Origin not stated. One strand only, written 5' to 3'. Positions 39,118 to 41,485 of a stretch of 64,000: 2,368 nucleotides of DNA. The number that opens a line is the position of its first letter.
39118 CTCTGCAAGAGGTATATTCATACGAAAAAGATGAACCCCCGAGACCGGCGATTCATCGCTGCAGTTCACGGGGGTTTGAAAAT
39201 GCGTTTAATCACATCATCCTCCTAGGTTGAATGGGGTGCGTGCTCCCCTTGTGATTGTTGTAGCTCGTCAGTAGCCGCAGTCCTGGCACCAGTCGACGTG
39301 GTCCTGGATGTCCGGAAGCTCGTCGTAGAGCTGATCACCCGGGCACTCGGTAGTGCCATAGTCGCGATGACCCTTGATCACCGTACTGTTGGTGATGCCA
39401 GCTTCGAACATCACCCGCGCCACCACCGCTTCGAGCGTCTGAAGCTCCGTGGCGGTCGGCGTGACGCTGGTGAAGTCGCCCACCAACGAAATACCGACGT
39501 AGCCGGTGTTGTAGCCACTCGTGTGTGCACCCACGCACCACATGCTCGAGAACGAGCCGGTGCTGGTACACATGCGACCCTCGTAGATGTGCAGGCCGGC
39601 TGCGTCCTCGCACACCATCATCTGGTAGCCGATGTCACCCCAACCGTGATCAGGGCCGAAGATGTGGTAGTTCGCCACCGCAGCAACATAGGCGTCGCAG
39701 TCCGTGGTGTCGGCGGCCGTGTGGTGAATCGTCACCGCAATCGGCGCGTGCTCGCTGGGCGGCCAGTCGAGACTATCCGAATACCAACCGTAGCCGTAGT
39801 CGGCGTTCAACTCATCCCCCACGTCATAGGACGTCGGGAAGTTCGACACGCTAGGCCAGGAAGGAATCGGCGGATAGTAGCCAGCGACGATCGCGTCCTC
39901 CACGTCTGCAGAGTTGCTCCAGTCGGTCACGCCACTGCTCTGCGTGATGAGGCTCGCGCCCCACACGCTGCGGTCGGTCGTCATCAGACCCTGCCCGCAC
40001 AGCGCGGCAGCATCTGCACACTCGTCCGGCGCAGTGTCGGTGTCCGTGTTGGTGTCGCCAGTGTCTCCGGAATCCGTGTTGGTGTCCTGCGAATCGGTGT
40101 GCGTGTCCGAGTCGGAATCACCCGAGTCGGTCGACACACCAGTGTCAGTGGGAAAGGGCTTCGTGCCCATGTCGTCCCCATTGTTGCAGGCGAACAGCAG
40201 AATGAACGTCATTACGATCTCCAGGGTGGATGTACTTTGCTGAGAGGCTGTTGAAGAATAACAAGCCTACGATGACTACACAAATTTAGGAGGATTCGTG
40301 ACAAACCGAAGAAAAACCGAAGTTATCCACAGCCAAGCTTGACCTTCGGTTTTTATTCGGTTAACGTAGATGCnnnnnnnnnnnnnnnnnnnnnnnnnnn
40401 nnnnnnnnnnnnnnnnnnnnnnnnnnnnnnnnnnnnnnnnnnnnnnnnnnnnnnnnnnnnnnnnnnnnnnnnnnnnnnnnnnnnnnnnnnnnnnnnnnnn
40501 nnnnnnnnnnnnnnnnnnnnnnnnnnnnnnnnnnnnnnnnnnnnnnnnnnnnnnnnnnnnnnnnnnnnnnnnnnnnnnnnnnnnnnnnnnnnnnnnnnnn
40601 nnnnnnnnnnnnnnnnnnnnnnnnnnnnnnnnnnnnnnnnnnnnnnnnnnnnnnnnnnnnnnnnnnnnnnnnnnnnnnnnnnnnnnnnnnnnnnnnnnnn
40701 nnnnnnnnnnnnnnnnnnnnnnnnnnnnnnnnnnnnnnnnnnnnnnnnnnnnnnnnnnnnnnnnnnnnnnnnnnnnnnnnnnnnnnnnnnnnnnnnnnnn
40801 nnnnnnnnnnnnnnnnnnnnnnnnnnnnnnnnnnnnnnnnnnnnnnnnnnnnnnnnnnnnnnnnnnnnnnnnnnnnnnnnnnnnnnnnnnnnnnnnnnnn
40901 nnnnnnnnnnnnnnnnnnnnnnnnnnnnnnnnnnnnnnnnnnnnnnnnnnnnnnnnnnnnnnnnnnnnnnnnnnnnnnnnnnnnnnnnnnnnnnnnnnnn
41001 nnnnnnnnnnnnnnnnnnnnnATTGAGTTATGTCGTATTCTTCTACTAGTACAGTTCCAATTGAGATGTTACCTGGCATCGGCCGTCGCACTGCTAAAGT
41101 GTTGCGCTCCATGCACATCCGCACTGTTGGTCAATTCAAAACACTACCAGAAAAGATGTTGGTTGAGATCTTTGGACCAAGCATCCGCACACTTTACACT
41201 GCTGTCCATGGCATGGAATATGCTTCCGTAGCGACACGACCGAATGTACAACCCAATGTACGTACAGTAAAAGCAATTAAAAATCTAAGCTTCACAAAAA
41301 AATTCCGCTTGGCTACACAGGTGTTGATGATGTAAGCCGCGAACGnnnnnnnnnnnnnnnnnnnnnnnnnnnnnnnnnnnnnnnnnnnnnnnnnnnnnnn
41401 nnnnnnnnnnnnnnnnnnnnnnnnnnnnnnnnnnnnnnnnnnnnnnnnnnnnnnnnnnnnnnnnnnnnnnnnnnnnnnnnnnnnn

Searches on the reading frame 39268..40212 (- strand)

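Call 3: search_protein_families(library=pfam, proteins=[window:39268-40212:-], max_evalue=0.01)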
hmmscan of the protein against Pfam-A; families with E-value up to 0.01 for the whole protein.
window:39268-40212:- (314 aa): 1 family
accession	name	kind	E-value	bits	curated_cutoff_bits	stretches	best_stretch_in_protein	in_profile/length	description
PF01510.30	Amidase_2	-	2.7e-13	50.8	26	1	158-293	6-131/131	N-acetylmuramoyl-L-alanine amidase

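Call 4: search_protein_families(library=ncbifam, proteins=[window:39268-40212:-], max_evalue=0.01)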
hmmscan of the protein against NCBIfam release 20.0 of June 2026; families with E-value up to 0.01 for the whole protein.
window:39268-40212:- (314 aa): 0 families

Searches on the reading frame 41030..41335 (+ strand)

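Call 3: search_protein_families(library=pfam, proteins=[window:41030-41335:+], max_evalue=0.01)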
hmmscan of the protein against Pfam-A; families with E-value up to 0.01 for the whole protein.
window:41030-41335:+ (101 aa): 3 families
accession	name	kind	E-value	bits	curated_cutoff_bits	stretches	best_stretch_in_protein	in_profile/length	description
PF21999.2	IMS_HHH_1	-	3.5e-06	27.8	27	1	13-61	2-51/53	DNA polymerase-iota, thumb domain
PF11798.14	IMS_HHH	-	0.0011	19.5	24.4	1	9-30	11-32/32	IMS family HHH motif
PF18725.6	HEPN_SAV2148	-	0.0044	16.9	26.4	1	38-94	41-97/216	SAV2148-like HEPN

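Call 4: search_protein_families(library=ncbifam, proteins=[window:41030-41335:+], max_evalue=0.01)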
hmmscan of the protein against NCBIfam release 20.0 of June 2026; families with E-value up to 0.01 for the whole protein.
window:41030-41335:+ (101 aa): 8 families
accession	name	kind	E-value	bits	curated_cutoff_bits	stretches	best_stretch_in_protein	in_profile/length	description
NF002677.0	PRK02406.1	equivalog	7.8e-09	35.1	256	1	7-69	178-240/357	DNA polymerase IV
NF002848.0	PRK03103.1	subfamily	5.8e-08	31.6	381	1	8-70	181-243/410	DNA polymerase IV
NF002883.0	PRK03352.1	equivalog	9.1e-08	31.7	330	1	9-74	177-243/347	DNA polymerase IV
NF010731.0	PRK14133.1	equivalog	9.3e-07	28.4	362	1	9-72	173-236/352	DNA polymerase IV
NF002751.0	PRK02794.1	equivalog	2.3e-06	26.7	371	1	9-70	211-272/425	DNA polymerase IV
NF002882.0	PRK03348.1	equivalog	1.8e-05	23.8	389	1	8-70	179-242/461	DNA polymerase IV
NF002492.0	PRK01810.1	equivalog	1.9e-05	23.6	399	1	9-68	184-243/412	DNA polymerase IV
NF003015.0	PRK03858.1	subfamily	2.8e-05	23.4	367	1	9-68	176-236/399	DNA polymerase IV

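Call 26: search_protein_families(library=padloc, proteins=[window:41030-41335:+], max_evalue=0.01)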
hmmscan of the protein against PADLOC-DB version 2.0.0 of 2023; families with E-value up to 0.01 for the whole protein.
window:41030-41335:+ (101 aa): 0 families
